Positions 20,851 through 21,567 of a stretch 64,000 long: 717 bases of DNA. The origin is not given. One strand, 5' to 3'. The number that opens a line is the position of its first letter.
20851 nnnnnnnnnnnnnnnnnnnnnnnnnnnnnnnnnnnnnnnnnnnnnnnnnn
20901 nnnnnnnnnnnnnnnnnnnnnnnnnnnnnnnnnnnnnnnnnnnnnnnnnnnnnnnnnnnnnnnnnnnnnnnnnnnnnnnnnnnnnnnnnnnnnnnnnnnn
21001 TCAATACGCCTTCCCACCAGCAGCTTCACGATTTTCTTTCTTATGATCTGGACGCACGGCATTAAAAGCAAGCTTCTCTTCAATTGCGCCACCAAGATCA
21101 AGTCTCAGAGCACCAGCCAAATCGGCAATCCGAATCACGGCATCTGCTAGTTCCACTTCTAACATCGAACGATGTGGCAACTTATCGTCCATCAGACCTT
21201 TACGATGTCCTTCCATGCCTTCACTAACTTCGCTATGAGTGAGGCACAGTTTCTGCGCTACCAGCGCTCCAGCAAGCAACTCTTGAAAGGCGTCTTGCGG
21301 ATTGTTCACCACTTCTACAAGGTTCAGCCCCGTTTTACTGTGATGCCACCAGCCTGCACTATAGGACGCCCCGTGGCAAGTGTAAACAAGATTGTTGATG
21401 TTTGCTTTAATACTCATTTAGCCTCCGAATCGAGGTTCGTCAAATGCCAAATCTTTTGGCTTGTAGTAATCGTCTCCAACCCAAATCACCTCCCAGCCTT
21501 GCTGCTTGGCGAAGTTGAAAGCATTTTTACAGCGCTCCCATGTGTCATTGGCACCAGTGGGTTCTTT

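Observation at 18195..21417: Nucleotide-metabolism island: RNR + glutaredoxin + MazG-like; the phage encodes two different (p)ppGpp-targeting enzymes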

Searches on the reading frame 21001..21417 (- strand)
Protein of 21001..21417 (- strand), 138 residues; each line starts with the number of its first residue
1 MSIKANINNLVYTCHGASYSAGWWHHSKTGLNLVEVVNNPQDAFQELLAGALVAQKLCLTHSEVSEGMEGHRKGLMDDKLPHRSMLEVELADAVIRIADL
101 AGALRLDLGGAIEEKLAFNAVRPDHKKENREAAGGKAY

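Call 3: search_protein_families(library=pfam, proteins=[window:21001-21417:-], max_evalue=0.01)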
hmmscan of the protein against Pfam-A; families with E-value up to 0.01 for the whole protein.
window:21001-21417:- (138 aa): 0 families

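Call 5: search_protein_families(library=phrogs, proteins=[window:21001-21417:-], max_evalue=0.01)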
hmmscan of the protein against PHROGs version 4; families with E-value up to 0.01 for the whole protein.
window:21001-21417:- (138 aa): 4 families
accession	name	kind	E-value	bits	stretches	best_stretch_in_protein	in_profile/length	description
phrog_5658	-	other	7.5e-62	210.9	1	2-138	299-421/421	pyrophosphatase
phrog_6945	-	unknown function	3.9e-24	86.6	1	55-136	187-268/270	-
phrog_3301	-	other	2e-20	74.4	1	3-125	46-163/169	pyrophosphatase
phrog_9236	-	other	3.4e-09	37.8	1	55-106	31-105/191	pyrophosphatase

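Call 11: search_dna_similar(query=window:21001-21417:-, collection=phages, mode=protein, max_rows=30, max_evalue=0.001)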
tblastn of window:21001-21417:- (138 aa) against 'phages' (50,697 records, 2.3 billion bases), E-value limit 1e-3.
Records with a match: 268; places in all: 268; records where one place covers at least 80% of the query: 105.
Best place of each record, by identity: 60-80% 33; <60% 235.
By first word of the organism name: Pseudomonas 183; Vibrio 22; Burkholderia 13; Rhizobium 9; Proteus 5; Escherichia 4; Alteromonas 4; Klebsiella 3; Serratia 3; Stenotrophomonas 3; and 15 more.
By host as written in the record: Pseudomonas aeruginosa 53; Pseudomonas aeruginosa PAO1 25; Pseudomonas syringae pv. actinidiae 19; - 16; Pseudomonas aeruginosa PAK 10; Pseudomonas syringae pv. porri LMG 28495 8; Burkholderia sp. 5; Vibrio cyclitrophicus 4; and 85 more.
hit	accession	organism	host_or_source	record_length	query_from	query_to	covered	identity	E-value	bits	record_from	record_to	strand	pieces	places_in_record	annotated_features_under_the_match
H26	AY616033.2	Burkholderia phage BcepB1A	-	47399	10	138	93%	66.7%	3e-38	142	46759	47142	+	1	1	BcepB1A gene71: gp71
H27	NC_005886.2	Burkholderia phage BcepB1A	-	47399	10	138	93%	66.7%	3e-38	142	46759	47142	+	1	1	BcepB1A gene71: pyrophosphatase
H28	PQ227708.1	Acinetobacter phage vB_Aba_QH4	Acinetobacter baumannii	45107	7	138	96%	60.0%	2e-34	131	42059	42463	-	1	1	hypothetical protein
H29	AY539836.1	Burkholderia phage BcepMu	-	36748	14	137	90%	62.1%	6e-30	118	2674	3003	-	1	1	gp06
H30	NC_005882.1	Burkholderia phage BcepMu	-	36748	14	137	90%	62.1%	6e-30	118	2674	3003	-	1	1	pyrophosphatase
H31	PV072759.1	Burkholderia phage vB_E433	Burkholderia sp.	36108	10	137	93%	60.2%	1e-28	114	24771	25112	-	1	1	pyrophosphatase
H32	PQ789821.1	Burkholderia phage vB_E274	Burkholderia sp.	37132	10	137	93%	60.2%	1e-28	114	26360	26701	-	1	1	pyrophosphatase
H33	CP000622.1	Burkholderia phage phiE255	Burkholderia thailandensis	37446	10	137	93%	60.2%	1e-28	114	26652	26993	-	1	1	gp37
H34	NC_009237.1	Burkholderia phage phiE255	Burkholderia thailandensis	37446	10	137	93%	60.2%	1e-28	114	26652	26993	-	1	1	pyrophosphatase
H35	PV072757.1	Burkholderia phage vB_CB2b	Burkholderia sp.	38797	10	137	93%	60.2%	1e-28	114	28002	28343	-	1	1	pyrophosphatase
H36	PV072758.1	Burkholderia phage vB_E430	Burkholderia sp.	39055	10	137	93%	60.2%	1e-28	114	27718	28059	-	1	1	pyrophosphatase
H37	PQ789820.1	Burkholderia phage vB_E427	Burkholderia sp.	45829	10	137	93%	60.2%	1e-28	114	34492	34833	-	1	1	pyrophosphatase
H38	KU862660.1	Pseudomonas phage phiPMW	Pseudomonas putida PpG1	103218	3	136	97%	56.5%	2e-24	102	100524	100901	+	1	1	hypothetical protein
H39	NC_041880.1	Pseudomonas phage phiPMW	Pseudomonas putida PpG1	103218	3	136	97%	56.5%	2e-24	102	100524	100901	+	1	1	pyrophosphatase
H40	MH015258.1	Ruegeria phage vB_RpoS-V16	Ruegeria pomeroyi DSS-3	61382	6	138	96%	54.9%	1e-25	106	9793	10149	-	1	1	HTH-domain containing protein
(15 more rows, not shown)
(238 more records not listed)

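Call 13: search_solved_structures(query=window:21001-21417:-, max_evalue=10, show_alignments=3)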
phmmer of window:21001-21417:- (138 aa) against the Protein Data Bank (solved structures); distinct sequences matched with E-value up to 10: 5.
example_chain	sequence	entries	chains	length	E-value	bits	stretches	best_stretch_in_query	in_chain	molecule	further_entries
7ody_A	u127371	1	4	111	0.34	14.4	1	87-129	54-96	MazG-like pyrophosphohydrolase (MazZ)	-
9h60_A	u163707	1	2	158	0.72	13.3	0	94-123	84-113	Ecotin-like protein 2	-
3dxn_A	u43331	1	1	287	1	12.8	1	71-117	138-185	Calmodulin-like domain protein kinase isoform 3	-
5t2x_A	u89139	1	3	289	1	12.8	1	19-65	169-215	Uncharacterized protein LPG1670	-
7yca_A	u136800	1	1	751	1.3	12.5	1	13-57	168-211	Photosystem I P700 chlorophyll a apoprotein A1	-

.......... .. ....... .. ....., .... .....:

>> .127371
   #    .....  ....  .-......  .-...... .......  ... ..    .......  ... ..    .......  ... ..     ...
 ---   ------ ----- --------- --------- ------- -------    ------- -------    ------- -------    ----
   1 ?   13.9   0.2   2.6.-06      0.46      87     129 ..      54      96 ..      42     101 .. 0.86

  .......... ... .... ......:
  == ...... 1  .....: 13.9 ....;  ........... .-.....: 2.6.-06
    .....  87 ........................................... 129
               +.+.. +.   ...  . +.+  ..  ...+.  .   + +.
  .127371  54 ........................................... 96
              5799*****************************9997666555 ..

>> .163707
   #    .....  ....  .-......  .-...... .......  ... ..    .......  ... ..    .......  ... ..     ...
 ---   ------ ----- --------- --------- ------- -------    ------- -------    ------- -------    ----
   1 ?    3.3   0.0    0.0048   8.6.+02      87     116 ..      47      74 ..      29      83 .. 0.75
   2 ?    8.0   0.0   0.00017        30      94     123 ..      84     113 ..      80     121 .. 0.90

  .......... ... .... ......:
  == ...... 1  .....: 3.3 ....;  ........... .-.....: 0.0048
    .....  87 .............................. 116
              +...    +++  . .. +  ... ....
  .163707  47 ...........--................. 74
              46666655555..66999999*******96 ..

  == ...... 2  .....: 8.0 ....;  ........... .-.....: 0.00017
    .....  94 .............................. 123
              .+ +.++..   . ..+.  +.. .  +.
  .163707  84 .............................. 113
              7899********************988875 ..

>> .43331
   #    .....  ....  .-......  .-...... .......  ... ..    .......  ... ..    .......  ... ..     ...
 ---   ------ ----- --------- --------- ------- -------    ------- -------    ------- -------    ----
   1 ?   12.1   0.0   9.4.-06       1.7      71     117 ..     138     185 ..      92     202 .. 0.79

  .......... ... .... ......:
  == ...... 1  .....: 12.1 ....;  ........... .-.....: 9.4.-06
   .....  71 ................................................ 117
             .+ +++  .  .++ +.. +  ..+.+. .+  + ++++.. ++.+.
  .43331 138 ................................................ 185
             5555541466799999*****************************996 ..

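Call 15: find_homologous_proteins(query=window:21001-21417:-, max_evalue=0.001)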
Query window:21001-21417:- (138 aa): 4932 proteins with E <= 0.001 among 5022 candidates; the best 120 are listed.
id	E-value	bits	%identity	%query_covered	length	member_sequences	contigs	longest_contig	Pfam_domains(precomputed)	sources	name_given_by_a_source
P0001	6.8e-86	303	100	100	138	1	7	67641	-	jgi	jgi:NTP pyrophosphatase (non-canonical NTP hydrolase)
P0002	4.7e-76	271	90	99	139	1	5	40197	-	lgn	-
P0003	8.3e-75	267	88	100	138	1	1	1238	-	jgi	jgi:NTP pyrophosphatase (non-canonical NTP hydrolase)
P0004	1.4e-72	260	86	100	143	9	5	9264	-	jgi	jgi:NTP pyrophosphatase (non-canonical NTP hydrolase)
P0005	2.8e-71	256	86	96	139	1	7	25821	-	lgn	-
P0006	3.6e-70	252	83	99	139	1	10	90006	-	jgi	jgi:NTP pyrophosphatase (non-canonical NTP hydrolase)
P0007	9.2e-67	241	78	100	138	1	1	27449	-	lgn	-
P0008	7.1e-65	235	82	99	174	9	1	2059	-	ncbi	-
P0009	1.2e-64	234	78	100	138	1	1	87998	-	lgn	-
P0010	1.4e-64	234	79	99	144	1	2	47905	-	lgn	-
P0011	1.6e-64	234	78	100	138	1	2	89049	-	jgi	jgi:hypothetical protein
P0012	2.3e-64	233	77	99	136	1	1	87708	-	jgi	jgi:NTP pyrophosphatase (non-canonical NTP hydrolase)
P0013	3.8e-64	233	77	100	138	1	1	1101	-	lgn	-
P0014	3.8e-64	233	79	100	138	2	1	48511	-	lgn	-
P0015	4.4e-64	232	78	100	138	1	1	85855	-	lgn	-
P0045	7.1e-61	222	74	100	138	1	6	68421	-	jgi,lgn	jgi:hypothetical protein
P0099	5.3e-58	213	78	91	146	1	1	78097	-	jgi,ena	-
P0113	2.3e-57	211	74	96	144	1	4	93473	-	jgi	jgi:hypothetical protein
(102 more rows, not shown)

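Call 16: search_protein_families(library=ncbifam, proteins=[window:21001-21417:-], max_evalue=1)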
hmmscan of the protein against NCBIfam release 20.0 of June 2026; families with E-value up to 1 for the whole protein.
window:21001-21417:- (138 aa): 0 families

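Call 18: search_solved_structures(query=A1, max_evalue=10, show_alignments=4)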
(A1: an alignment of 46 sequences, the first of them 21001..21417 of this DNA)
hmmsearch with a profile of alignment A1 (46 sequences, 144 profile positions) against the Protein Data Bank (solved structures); distinct sequences matched with E-value up to 10: 7.
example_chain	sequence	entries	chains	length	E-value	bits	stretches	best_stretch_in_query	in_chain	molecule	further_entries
7ody_A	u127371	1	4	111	0.0004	23.5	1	94-135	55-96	MazG-like pyrophosphohydrolase (MazZ)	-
4lgc_A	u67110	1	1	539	0.009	19.1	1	61-93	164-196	Bile acid-coenzyme A ligase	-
6sqw_A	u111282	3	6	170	0.026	17.6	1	88-129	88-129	dCTP pyrophosphatase 1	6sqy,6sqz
2a3q_A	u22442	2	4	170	0.026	17.6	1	88-129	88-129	hypothetical protein | Protein RS21-C6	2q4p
7mu5_A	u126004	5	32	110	0.065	16.3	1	88-128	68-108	dCTP pyrophosphatase 1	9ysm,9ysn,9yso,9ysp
2oie_A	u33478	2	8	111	0.25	14.4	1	88-125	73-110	RS21-C6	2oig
9ufe_AA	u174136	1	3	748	1.5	11.9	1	52-84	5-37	Tubular mastigoneme protein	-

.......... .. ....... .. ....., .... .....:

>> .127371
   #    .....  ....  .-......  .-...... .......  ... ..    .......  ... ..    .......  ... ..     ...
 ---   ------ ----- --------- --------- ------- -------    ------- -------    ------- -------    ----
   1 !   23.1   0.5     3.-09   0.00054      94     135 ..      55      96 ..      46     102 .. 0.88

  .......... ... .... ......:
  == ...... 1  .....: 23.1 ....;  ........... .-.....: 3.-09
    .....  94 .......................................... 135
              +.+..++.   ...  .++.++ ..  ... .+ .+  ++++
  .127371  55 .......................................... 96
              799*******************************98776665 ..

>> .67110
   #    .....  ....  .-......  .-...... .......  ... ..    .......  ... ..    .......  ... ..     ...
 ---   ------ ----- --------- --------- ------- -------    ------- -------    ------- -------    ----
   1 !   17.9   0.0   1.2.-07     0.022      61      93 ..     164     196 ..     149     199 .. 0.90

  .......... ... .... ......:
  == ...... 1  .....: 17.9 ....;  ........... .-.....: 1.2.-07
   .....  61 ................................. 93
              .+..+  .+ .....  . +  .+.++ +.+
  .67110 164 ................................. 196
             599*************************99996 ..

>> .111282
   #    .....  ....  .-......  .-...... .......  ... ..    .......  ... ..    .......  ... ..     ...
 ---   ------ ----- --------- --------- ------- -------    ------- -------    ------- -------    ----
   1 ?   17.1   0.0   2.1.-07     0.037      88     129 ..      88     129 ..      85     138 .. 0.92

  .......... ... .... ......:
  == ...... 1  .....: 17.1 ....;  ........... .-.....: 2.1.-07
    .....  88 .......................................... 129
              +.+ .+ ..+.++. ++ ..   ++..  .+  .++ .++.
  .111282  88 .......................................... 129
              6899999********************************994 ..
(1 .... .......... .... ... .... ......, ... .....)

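Call 28: predict_structure(alignment_id=A1)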
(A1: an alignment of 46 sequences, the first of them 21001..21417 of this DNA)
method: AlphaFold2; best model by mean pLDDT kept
length: 138 residues; sequences in the alignment: 46
mean_pLDDT: 95.1   pTM: 0.85
mean pLDDT of the five models: 95.1, 94.6, 94.3, 94.2, 93.0
residues with pLDDT >= 90: 117; 70-90: 18; 50-70: 3; < 50: 0
segments of 3 or more residues with pLDDT < 50: none
pLDDT, mean of each block of 10 residues (from residue 1): 95 99 97 98 98 98 98 98 98 99 99 95 83 71
secondary structure, 60 per line:
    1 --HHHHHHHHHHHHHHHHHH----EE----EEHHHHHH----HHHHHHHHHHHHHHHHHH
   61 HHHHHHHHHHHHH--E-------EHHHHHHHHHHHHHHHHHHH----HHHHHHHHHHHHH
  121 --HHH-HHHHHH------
elements in order: H3-20 H33-38 H43-73 H85-103 H108-120 H127-132

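Call 31: fold_search(model_id=the predicted structure, library=pdb)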
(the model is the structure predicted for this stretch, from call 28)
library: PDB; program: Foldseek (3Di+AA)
matches with E <= 10: 47; with E <= 0.001: 0
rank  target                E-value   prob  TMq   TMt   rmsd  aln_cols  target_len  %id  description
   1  3crc_B                1.2e+00  0.84  0.37  0.24   2.9        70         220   21  Crystal Structure of Escherichia coli MazG, the Regulator of Nutritional Stress Response (released 2008-04-22)
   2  7mu5_E                1.6e+00  0.75  0.40  0.52   6.1        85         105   26  Human DCTPP1 bound to Triptolide (released 2022-08-24)
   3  2q73_C                1.6e+00  0.84  0.41  0.58   3.2        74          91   26  Crystal structure of iMazG from Vibrio DAT 722: Ctag-iMazG (P41212) (released 2007-10-09)
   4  7bgn_F                1.7e+00  0.44  0.38  0.27   6.5       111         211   15  Crystal structure of MtHISN2-AMP complex, a bifunctional enzyme from the histidine biosynthetic pathway (released 2021-05-19)
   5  7mu5_G                2.6e+00  0.18  0.32  0.40   6.8       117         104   20  Human DCTPP1 bound to Triptolide (released 2022-08-24)
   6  5nl1_B                2.6e+00  0.11  0.23  0.22  11.2       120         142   13  Shigella IpaA-VBS3/TBS in complex with the Talin VBS1 domain 488-512 (released 2018-05-16)
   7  6j22_A                3.1e+00  0.54  0.43  0.31   6.7       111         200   14  Crystal structure of Bi-functional enzyme (released 2020-01-01)
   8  1yvw_A                3.1e+00  0.47  0.43  0.61   6.7       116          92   14  Crystal structure of Phosphoribosyl-ATP pyrophosphohydrolase from Bacillus cereus. NESGC target BcR13. (released 2005-03-01)
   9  2oie_A                3.1e+00  0.33  0.34  0.44   9.8        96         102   21  Crystal structure of RS21-C6 core segment RSCUT (released 2007-03-06)
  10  5nl1_A                3.1e+00  0.10  0.25  0.25  11.8       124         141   10  Shigella IpaA-VBS3/TBS in complex with the Talin VBS1 domain 488-512 (released 2018-05-16)
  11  8ow6_B                3.3e+00  0.03  0.15  0.15  16.3       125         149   17  PERIDININ-CHLOROPHYLL-PROTEIN OF HETEROCAPSA PYGMAEA, 100K (released 2024-05-15)
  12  7bgn_C                3.8e+00  0.30  0.41  0.30   5.1       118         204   12  Crystal structure of MtHISN2-AMP complex, a bifunctional enzyme from the histidine biosynthetic pathway (released 2021-05-19)
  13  6j2l_A                3.8e+00  0.25  0.36  0.27   6.2       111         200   17  Crystal structure of Bi-functional enzyme (released 2020-01-01)
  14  7bgm_B                4.1e+00  0.28  0.38  0.26   5.9       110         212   14  Crystal structure of MtHISN2, a bifunctional enzyme from the histidine biosynthetic pathway (released 2021-05-19)
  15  7bgm_A                4.3e+00  0.23  0.38  0.26   5.6       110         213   12  Crystal structure of MtHISN2, a bifunctional enzyme from the histidine biosynthetic pathway (released 2021-05-19)
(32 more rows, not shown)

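Call 47: find_encoding_contigs(protein=P0001, flank=10000, max_places=4)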
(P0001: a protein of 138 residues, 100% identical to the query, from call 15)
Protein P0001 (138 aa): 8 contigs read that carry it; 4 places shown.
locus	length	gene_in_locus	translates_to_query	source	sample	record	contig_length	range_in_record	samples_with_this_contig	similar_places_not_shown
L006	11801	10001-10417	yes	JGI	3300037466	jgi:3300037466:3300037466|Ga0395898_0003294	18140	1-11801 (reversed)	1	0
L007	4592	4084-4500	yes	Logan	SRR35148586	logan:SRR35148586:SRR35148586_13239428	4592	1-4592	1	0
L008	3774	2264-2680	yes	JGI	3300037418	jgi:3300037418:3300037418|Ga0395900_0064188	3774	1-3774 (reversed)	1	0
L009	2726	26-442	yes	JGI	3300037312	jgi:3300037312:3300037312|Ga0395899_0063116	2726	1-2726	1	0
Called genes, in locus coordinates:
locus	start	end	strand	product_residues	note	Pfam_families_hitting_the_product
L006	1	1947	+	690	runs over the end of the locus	-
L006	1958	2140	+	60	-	-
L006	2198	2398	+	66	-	-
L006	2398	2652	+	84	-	-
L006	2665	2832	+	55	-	-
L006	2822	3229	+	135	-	-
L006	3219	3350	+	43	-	-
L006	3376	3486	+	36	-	-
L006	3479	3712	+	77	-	-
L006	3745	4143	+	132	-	-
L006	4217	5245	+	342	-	-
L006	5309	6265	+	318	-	-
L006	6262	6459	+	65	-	-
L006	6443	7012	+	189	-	-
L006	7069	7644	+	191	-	-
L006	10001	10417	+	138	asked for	-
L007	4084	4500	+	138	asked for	-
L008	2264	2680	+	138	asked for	-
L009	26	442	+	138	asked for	-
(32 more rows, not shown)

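Call 48: find_encoding_contigs(protein=P0006, flank=6000, max_places=2)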
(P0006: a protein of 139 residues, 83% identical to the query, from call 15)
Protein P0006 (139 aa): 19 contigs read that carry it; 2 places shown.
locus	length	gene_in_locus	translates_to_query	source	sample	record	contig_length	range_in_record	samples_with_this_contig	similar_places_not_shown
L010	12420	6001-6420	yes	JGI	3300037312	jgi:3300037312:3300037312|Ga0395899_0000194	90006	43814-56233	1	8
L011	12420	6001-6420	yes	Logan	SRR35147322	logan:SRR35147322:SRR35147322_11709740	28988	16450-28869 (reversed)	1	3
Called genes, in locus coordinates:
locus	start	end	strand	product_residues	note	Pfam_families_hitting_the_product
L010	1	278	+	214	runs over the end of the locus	-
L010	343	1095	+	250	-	PF26128:Gad2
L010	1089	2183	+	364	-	-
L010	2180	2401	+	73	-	-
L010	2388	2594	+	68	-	-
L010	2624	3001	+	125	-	-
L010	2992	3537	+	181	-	-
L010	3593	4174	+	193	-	-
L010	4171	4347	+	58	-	-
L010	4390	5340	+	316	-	PF13482:RNase_H_2, PF00929:RNase_T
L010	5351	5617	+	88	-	-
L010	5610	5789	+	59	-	-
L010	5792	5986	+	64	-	-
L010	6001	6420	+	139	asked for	-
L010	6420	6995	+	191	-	-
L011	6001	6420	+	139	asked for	-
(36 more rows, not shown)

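Call 49: find_encoding_contigs(protein=P0113, flank=6000, max_places=2)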
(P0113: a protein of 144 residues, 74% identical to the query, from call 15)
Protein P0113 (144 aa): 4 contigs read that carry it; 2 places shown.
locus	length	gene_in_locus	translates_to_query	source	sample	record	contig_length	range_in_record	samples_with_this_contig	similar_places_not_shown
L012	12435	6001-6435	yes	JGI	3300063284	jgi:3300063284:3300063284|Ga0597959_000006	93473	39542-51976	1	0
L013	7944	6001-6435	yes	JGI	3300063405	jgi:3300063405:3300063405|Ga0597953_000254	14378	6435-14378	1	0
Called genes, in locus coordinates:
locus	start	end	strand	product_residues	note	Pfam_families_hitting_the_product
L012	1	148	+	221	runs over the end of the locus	PF20081:DUF6475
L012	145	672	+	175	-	PF06356:DUF1064 (weak)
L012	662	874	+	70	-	-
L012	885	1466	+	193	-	-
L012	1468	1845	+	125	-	-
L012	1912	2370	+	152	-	PF09669:Phage_pRha (weak), PF04480:DUF559 (weak)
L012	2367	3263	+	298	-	PF09669:Phage_pRha, PF03374:ANT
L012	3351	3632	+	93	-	PF00216:Bac_DNA_binding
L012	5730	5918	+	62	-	-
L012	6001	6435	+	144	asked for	-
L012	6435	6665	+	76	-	-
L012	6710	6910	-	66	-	-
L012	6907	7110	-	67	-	-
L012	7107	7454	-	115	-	-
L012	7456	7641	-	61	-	-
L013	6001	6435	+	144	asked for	-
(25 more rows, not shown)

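Call 50: find_encoding_contigs(protein=P0099, flank=6000, max_places=2)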
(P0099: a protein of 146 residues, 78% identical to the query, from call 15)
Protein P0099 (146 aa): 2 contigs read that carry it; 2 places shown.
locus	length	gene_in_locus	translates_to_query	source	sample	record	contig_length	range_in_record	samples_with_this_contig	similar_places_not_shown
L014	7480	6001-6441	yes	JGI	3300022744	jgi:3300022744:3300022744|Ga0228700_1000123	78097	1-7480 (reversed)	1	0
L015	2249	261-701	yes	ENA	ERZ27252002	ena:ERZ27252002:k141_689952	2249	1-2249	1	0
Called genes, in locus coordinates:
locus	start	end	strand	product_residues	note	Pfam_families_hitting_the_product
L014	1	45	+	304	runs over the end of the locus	PF12684:DUF3799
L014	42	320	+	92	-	PF23858:DUF7220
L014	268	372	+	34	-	-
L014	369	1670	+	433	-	PF13476:AAA_23 (weak)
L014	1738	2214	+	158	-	-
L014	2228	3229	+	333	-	-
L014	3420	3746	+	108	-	-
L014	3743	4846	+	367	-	PF05970:PIF1 (weak), PF13604:AAA_30, PF13245:AAA_19, PF01443:Viral_helicase1 (faint), PF13538:UvrD_C_2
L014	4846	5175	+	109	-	PF24751:DUF7696 (weak)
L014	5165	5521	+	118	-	-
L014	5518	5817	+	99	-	-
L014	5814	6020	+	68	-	-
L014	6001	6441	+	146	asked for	-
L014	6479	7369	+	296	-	PF04381:RdgC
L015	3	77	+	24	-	?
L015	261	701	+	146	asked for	-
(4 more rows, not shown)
